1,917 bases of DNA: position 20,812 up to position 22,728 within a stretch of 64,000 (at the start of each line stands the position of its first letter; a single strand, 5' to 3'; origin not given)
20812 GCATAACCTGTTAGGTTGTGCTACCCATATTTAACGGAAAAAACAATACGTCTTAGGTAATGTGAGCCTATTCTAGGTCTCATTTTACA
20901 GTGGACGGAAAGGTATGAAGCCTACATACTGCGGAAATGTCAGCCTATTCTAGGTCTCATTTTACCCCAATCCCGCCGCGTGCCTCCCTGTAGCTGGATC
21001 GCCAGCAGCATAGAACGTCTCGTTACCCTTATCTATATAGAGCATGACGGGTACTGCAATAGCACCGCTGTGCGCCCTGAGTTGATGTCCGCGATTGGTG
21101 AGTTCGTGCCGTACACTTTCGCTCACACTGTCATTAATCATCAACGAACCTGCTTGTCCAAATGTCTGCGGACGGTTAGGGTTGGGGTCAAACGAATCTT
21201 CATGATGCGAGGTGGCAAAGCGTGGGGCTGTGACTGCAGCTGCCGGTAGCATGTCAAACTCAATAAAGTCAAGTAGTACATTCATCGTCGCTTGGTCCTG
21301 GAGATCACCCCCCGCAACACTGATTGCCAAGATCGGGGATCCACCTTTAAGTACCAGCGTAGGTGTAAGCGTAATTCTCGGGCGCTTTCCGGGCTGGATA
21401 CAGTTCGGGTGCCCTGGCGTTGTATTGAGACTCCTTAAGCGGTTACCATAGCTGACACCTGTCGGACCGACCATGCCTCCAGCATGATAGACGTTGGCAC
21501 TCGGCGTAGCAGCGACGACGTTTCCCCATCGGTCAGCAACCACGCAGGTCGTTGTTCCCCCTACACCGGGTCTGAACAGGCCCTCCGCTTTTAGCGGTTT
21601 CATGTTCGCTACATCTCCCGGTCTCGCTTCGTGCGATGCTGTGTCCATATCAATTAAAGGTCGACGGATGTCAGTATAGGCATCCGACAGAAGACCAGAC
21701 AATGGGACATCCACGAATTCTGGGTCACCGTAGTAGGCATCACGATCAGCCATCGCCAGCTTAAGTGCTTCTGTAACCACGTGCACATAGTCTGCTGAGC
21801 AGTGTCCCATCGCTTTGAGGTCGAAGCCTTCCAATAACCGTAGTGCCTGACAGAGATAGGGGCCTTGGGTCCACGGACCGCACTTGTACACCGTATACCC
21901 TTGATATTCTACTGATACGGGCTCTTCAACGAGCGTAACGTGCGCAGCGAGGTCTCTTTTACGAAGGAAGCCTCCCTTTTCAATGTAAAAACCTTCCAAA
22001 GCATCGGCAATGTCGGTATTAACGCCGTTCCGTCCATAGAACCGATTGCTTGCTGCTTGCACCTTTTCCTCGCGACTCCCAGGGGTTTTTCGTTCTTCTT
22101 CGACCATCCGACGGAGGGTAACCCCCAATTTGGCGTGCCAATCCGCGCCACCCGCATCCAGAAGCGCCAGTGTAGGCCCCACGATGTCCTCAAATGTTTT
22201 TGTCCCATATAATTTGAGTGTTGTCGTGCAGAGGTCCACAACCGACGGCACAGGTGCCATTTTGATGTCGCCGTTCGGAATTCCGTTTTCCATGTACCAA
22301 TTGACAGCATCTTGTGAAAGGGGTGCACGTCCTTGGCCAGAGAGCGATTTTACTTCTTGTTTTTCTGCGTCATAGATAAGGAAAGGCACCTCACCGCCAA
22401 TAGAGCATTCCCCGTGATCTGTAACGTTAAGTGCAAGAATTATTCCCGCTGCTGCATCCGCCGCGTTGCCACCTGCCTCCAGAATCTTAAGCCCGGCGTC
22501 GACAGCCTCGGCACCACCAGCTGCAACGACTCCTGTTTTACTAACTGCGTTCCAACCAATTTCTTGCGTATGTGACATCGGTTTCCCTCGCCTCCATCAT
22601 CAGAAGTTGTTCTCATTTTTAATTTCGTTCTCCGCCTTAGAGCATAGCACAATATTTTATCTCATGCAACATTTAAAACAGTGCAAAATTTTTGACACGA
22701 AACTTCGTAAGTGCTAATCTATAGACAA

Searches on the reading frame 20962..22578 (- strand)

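Call 115: search_protein_families(library=pfam, max_evalue=0.00001, proteins=[window:20962-22578:-])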
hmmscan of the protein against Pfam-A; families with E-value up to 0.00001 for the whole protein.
window:20962-22578:- (538 aa): 1 family
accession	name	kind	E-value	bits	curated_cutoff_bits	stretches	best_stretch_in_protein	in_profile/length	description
PF01019.26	G_glu_transpept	-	1.5e-87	295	27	2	189-529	181-509/512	Gamma-glutamyltranspeptidase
